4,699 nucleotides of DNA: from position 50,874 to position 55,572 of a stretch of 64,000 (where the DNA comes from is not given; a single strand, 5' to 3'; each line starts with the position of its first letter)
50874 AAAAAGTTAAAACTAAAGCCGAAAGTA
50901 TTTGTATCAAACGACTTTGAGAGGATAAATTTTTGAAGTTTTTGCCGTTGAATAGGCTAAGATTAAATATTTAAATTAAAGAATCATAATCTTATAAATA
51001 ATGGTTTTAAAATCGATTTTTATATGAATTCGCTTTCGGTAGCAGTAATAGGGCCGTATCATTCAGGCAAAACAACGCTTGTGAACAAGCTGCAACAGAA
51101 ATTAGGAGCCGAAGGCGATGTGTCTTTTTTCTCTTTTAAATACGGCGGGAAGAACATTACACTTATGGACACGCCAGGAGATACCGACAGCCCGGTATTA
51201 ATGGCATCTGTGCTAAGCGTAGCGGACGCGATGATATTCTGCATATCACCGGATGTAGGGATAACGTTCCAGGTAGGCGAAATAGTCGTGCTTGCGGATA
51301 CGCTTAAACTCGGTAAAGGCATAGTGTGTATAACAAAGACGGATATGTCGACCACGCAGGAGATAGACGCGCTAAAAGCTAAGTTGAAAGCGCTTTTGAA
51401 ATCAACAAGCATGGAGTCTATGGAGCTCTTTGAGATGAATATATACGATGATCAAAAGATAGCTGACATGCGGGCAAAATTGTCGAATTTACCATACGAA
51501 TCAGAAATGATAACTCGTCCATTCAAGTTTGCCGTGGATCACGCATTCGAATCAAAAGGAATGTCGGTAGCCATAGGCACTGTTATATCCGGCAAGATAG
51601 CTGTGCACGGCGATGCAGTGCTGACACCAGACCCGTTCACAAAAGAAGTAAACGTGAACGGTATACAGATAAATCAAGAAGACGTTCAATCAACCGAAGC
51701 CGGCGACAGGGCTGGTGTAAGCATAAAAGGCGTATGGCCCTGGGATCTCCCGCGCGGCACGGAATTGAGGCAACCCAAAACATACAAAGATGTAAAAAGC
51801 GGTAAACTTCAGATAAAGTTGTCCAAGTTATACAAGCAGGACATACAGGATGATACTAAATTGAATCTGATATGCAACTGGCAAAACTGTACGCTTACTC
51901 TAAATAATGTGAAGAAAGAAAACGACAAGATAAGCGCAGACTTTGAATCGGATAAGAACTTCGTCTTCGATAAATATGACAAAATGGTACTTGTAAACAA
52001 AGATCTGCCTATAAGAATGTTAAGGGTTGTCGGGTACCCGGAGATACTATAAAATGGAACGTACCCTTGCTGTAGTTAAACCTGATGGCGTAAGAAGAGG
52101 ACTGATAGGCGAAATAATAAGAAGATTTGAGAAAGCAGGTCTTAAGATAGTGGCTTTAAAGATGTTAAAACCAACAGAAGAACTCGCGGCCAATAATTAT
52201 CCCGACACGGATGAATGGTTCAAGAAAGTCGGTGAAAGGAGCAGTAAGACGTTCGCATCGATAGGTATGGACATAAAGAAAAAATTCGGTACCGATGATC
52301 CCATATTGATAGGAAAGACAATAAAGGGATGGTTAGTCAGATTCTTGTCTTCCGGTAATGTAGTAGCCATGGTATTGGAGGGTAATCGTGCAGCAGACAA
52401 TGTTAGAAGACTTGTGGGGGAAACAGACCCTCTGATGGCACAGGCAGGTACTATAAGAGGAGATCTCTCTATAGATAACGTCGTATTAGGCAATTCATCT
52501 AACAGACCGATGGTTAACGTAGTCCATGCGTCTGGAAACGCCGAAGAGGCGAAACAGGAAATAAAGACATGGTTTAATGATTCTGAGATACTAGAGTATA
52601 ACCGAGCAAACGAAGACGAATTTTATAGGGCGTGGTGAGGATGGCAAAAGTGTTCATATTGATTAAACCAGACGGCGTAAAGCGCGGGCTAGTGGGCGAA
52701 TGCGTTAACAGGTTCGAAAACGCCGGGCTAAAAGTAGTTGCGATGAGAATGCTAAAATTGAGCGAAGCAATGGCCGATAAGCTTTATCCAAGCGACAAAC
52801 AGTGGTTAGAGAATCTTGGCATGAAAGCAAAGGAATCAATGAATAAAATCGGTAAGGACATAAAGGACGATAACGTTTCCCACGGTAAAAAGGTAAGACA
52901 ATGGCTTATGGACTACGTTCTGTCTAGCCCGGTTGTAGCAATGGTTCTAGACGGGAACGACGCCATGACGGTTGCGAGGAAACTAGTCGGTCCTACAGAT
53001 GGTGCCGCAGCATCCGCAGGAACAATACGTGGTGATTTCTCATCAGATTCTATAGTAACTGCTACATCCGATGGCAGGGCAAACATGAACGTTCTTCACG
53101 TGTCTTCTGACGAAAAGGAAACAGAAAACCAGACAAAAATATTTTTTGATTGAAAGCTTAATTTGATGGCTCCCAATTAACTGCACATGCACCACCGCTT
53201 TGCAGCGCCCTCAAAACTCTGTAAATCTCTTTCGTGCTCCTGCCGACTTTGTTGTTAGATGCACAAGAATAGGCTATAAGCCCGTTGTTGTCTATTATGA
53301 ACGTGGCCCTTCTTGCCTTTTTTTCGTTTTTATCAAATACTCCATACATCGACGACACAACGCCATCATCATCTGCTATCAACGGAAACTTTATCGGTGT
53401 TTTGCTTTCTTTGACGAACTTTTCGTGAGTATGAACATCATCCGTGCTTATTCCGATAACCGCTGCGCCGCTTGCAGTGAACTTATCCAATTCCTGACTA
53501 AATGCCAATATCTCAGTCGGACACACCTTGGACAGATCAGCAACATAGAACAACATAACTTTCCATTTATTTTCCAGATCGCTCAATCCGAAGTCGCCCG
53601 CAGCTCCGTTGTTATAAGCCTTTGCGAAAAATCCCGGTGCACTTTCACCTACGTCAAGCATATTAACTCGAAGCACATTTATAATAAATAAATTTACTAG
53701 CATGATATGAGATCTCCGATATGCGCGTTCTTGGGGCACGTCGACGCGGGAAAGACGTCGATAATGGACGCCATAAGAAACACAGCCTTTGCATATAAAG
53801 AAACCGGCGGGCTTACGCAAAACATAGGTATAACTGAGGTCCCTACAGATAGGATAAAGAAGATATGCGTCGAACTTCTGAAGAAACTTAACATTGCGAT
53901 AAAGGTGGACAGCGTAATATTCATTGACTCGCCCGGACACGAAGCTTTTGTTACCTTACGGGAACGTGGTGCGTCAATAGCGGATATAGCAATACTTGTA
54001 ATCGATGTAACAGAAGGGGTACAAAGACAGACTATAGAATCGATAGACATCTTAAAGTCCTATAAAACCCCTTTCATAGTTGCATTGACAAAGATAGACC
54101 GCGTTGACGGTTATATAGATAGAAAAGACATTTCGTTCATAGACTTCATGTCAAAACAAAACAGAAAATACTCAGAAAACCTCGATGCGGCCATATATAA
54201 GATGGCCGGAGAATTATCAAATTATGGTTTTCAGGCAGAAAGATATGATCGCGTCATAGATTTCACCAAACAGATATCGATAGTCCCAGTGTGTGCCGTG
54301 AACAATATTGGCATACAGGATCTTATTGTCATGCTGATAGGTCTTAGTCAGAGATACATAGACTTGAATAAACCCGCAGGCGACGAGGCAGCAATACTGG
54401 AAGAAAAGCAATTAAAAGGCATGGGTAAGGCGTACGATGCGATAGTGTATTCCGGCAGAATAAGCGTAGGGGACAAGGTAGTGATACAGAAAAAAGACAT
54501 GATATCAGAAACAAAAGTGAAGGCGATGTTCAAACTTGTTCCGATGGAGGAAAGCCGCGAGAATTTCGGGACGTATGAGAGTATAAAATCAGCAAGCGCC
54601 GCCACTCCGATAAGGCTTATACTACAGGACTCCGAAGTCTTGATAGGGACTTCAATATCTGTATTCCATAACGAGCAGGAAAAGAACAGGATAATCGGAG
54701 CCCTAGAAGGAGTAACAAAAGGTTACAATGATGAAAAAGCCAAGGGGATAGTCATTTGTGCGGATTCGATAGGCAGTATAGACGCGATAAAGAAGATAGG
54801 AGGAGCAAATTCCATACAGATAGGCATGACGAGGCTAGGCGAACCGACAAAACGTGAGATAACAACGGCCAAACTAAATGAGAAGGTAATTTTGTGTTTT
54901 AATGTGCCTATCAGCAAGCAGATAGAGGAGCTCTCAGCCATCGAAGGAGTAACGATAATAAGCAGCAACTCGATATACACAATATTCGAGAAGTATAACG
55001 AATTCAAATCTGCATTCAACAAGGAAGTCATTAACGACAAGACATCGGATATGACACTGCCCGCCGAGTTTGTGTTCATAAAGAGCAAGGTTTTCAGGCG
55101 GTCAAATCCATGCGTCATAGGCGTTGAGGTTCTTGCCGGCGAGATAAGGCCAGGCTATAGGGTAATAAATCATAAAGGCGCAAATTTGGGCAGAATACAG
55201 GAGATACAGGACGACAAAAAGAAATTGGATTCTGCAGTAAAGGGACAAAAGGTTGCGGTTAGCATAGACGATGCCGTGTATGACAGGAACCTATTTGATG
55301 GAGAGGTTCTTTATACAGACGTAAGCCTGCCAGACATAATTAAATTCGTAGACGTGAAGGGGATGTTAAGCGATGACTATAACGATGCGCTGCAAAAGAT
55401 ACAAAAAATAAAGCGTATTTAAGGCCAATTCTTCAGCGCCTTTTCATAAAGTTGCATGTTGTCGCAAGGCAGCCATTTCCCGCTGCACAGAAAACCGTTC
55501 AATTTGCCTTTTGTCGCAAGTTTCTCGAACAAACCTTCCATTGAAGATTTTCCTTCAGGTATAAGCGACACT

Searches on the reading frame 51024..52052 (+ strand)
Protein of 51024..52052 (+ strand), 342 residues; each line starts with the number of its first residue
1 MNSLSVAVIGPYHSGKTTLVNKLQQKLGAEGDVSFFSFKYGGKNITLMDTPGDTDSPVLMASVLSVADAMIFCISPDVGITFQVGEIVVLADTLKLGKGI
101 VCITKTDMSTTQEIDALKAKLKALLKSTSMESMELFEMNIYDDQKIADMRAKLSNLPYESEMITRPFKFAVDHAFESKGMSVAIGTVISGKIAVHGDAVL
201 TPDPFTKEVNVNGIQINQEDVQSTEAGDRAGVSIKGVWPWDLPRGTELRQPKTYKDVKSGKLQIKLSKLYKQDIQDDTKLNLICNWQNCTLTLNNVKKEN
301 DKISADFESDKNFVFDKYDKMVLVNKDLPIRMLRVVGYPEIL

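Call 50: search_protein_families(library=pfam, proteins=[window:51024-52052:+], max_evalue=0.0001)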
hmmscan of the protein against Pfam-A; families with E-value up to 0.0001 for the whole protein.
window:51024-52052:+ (342 aa): 3 families
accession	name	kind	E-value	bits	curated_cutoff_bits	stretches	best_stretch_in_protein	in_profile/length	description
PF00009.33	GTP_EFTU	-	3.1e-16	60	26.5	1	33-133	59-158/188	Elongation factor Tu GTP binding domain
PF03144.31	GTP_EFTU_D2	-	3.9e-05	24.4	30.3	0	182-237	3-61/73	Elongation factor Tu domain 2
PF01926.29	MMR_HSR1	-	5.7e-05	23.6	21.9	0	6-75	2-84/113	50S ribosome-binding GTPase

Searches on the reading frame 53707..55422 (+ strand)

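Call 11: search_protein_families(library=pfam, proteins=[window:53707-55422:+], max_evalue=0.00001)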
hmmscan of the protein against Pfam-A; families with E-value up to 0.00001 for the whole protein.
window:53707-55422:+ (571 aa): 4 families
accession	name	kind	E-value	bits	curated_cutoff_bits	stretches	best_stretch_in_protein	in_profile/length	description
PF00009.33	GTP_EFTU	-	5.5e-33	114.6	26.5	1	4-212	4-184/188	Elongation factor Tu GTP binding domain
PF14578.12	GTP_EFTU_D4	-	1.1e-25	89.8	23.8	1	452-536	2-86/86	Elongation factor Tu domain 4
PF11987.13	IF-2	-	1.6e-12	47.8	27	1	336-430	15-116/117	Translation-initiation factor 2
PF01926.29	MMR_HSR1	-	7.5e-08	32.9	21.9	1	6-129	2-113/113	50S ribosome-binding GTPase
